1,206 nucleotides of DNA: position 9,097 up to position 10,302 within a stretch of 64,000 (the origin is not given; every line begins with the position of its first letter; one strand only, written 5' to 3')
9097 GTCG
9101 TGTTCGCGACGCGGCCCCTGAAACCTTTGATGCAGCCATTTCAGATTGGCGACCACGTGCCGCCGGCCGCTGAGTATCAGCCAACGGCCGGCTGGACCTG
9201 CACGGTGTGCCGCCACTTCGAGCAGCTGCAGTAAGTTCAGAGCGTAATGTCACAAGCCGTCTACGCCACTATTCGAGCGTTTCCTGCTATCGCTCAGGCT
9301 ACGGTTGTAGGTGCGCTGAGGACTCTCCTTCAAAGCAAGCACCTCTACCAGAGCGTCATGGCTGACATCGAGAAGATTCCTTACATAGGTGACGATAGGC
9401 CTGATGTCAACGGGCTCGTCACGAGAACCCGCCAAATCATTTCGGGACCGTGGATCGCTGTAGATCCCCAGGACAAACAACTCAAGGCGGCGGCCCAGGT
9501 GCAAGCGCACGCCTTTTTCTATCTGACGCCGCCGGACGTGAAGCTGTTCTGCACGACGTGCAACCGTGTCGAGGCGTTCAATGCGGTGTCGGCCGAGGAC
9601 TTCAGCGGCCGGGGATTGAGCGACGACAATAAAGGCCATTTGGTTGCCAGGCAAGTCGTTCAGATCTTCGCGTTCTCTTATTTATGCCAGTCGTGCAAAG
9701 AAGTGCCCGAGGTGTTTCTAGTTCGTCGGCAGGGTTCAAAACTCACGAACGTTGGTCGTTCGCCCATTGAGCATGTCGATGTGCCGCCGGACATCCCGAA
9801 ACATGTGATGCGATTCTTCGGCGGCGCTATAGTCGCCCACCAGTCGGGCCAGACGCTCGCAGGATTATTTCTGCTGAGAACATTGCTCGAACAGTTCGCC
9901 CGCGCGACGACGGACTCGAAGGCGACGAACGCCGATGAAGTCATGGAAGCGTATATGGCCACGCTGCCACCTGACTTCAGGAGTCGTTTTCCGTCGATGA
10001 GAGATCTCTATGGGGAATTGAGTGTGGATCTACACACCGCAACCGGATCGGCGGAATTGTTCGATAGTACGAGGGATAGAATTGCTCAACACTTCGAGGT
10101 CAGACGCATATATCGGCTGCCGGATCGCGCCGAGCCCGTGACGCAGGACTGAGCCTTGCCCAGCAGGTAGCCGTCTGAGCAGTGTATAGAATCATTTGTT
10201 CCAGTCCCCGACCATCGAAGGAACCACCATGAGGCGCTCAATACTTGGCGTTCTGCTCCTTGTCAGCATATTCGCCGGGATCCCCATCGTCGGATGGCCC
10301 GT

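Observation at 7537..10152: Lower-GC island encoding three zinc-ribbon / Cys-rich proteins of unknown function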

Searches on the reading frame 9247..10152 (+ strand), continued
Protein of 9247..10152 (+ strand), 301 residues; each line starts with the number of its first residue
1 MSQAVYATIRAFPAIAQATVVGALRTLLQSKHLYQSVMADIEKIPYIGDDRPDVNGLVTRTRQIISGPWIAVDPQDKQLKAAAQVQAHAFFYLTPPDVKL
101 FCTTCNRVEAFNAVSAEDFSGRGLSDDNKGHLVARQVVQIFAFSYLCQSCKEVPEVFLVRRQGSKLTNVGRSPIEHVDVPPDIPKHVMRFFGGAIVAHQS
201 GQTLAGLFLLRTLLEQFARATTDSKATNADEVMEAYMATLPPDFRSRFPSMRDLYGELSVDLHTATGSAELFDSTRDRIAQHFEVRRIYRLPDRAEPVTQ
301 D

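Call 106: find_encoding_contigs(protein=P0104, flank=6000, max_places=1)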
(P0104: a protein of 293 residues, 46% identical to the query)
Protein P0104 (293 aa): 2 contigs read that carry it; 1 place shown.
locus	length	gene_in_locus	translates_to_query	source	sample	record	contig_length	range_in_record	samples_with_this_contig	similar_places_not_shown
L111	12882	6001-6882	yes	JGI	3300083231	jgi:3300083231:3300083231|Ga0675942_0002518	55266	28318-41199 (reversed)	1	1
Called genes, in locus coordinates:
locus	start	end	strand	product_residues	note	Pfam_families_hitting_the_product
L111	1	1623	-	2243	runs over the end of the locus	PF20148:DUF6531, PF25023:TEN_YD-shell (faint), PF05593:RHS_repeat (weak)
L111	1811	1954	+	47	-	-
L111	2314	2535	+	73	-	-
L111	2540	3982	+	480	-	-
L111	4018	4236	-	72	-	PF13602:ADH_zinc_N_2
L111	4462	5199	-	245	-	-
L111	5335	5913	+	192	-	PF13482:RNase_H_2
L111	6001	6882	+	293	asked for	-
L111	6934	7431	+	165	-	PF02945:Endonuclease_7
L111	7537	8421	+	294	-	-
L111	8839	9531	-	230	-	PF08450:SGL, PF03088:Str_synth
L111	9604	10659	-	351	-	PF20067:SSL_N, PF08450:SGL, PF03088:Str_synth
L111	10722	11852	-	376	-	-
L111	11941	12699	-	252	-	PF01569:PAP2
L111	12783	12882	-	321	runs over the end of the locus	PF08240:ADH_N, PF00107:ADH_zinc_N, PF13602:ADH_zinc_N_2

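Call 107: find_encoding_contigs(protein=P0107, flank=6000, max_places=1)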
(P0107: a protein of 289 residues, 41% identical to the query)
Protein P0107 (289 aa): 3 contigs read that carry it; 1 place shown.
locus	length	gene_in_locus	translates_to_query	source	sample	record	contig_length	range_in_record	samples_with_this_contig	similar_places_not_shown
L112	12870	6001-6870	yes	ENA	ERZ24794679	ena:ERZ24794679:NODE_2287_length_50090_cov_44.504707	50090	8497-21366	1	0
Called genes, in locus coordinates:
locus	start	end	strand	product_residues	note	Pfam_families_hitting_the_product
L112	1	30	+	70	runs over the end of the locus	PF10047:DUF2281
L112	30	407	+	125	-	PF01850:PIN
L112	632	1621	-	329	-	PF00581:Rhodanese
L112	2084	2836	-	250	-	PF05711:TylF, PF13578:Methyltransf_24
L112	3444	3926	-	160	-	PF04140:ICMT, PF04191:PEMT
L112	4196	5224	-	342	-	PF04072:LCM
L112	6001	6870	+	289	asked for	-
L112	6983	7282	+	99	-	PF03795:YCII (weak)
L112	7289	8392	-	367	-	PF03054:tRNA_Me_trans, PF20259:tRNA_Me_trans_M, PF20258:tRNA_Me_trans_C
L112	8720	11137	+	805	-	PF01588:tRNA_bind, PF03483:B3_4, PF03484:B5, PF17759:tRNA_synthFbeta, PF03147:FDX-ACB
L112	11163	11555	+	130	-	-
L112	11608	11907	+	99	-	PF05164:ZapA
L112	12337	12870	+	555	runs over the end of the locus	PF12072:RNase_Y_N, PF00013:KH_1, PF01966:HD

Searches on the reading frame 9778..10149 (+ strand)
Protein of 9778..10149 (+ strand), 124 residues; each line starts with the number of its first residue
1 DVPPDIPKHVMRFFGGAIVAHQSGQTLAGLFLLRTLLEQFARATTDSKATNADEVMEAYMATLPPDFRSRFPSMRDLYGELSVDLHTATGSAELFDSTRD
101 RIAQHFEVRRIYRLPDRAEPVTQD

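Call 75: search_solved_structures(query=A3, max_evalue=10, show_alignments=2)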
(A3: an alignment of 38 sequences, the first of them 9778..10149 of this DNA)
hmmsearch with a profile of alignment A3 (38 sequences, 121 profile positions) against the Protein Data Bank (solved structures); distinct sequences matched with E-value up to 10: 8.
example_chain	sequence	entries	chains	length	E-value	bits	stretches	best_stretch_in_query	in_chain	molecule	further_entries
4uos_A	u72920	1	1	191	0.02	18.1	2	44-105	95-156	DESIGNED HELICAL BUNDLE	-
4eqm_A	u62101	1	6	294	0.38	13.9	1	64-101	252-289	Protein kinase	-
9ymt_A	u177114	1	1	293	0.4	13.9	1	64-100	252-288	Serine/Threonine Kinase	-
8fjg_A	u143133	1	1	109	0.69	13.1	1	37-110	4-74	H12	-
8ent_A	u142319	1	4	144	0.95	12.7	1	57-92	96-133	Interleukin-21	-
6u42_5R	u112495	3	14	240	1.1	12.5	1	39-104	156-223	FAP106 | Flagellar associated protein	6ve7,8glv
7c96_B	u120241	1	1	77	2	11.6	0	23-42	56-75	RING-type E3 ubiquitin transferase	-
8fbn_A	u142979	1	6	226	9.2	9.5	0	15-59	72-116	KWOCA_73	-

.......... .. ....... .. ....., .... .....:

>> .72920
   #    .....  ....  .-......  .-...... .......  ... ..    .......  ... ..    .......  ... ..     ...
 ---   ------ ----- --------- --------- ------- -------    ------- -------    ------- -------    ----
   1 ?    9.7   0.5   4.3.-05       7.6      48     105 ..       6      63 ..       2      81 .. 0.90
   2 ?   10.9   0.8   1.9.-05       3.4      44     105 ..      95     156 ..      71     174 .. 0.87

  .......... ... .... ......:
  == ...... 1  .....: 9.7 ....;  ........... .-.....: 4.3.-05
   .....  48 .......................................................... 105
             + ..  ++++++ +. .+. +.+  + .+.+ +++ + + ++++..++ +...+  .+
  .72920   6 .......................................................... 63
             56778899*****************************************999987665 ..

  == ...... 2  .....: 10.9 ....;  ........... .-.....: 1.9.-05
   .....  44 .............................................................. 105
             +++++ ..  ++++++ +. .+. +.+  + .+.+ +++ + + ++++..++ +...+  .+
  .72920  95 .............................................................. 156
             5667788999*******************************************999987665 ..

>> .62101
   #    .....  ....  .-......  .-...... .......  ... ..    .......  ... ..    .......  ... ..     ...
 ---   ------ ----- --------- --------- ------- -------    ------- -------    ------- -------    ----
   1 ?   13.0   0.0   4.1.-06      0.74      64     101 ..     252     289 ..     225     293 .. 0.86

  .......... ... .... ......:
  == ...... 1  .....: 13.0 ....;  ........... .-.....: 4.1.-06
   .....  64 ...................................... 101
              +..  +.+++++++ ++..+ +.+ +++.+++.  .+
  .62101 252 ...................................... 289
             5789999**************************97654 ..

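Call 82: predict_structure(alignment_id=A3)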
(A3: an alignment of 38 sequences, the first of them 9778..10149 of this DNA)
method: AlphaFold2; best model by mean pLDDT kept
length: 124 residues; sequences in the alignment: 38
mean_pLDDT: 93.9   pTM: 0.86
mean pLDDT of the five models: 93.9, 93.3, 92.9, 92.2, 91.7
residues with pLDDT >= 90: 110; 70-90: 8; 50-70: 6; < 50: 0
segments of 3 or more residues with pLDDT < 50: none
pLDDT, mean of each block of 10 residues (from residue 1): 95 98 98 98 92 95 93 95 97 98 96 84 57
secondary structure, 60 per line:
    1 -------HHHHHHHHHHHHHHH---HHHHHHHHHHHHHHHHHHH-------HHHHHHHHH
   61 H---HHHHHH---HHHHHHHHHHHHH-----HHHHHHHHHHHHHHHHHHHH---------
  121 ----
elements in order: H8-22 H26-44 H52-61 H65-70 H74-86 H92-111

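Call 87: fold_search(model_id=the predicted structure, library=pdb)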
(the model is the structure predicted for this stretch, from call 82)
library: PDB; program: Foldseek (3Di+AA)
matches with E <= 10: 183; with E <= 0.001: 0
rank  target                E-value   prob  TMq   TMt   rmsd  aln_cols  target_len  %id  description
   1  2q00_A                2.5e-01  0.99  0.60  0.62   3.6       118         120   11  Crystal structure of the P95883_SULSO protein from Sulfolobus solfataricus. NESG target SsR10. (released 2007-05-29)
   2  4j8d_D                6.6e-01  0.15  0.22  0.19  15.1       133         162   14  Middle domain of Hsc70-interacting protein, crystal form II (released 2013-07-03)
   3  2jpu_MODEL_1_A        7.0e-01  0.94  0.58  0.56   4.0       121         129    7  solution structure of NESG target SsR10, Orf c02003 protein (released 2007-07-03)
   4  4j8d_C                1.5e+00  0.10  0.22  0.19  15.1       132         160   11  Middle domain of Hsc70-interacting protein, crystal form II (released 2013-07-03)
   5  5fzq_A                1.7e+00  0.12  0.25  0.28  12.0       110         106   15  Designed TPR Protein M4N (released 2016-10-12)
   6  5fzr_A                1.8e+00  0.13  0.25  0.28  12.4       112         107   14  Designed TPR Protein M4N delta C (CF I) (released 2016-10-12)
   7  4j8f                  2.0e+00  0.09  0.23  0.08  16.8       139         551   14  Crystal structure of a fusion protein containing the NBD of Hsp70 and the middle domain of Hip (released 2013-07-03)
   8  2q00_B                2.1e+00  0.75  0.60  0.60   3.7       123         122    8  Crystal structure of the P95883_SULSO protein from Sulfolobus solfataricus. NESG target SsR10. (released 2007-05-29)
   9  8y7g_A                2.1e+00  0.72  0.55  0.15   5.0       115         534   11  Crystal structure of the Marinitoga sp. Csx1-Crn2 H495A mutant in complex with cyclic-tetraadenylate (cA4) (released 2024-07-17)
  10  7bxo_H                2.1e+00  0.41  0.47  0.46   5.7       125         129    7  Crystal structure of the toxin-antitoxin with AMP-PNP (released 2020-09-30)
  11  7bxo_F                2.1e+00  0.35  0.42  0.40   6.0       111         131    9  Crystal structure of the toxin-antitoxin with AMP-PNP (released 2020-09-30)
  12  5fzq_B                2.1e+00  0.12  0.25  0.28  11.1       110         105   14  Designed TPR Protein M4N (released 2016-10-12)
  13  9dis_A                2.3e+00  0.06  0.19  0.20  13.3       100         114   19  Cryo-EM structure of the heme/hemoglobin transporter ChuA, in complex with de novo designed binder H3 (released 2025-05-21)
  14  3mfn_A                2.4e+00  0.66  0.58  0.58   3.8       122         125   15  Dfer_2879 protein of unknown function from Dyadobacter fermentans (released 2010-04-14)
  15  7bxo_D                2.5e+00  0.35  0.46  0.45   6.3       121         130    8  Crystal structure of the toxin-antitoxin with AMP-PNP (released 2020-09-30)
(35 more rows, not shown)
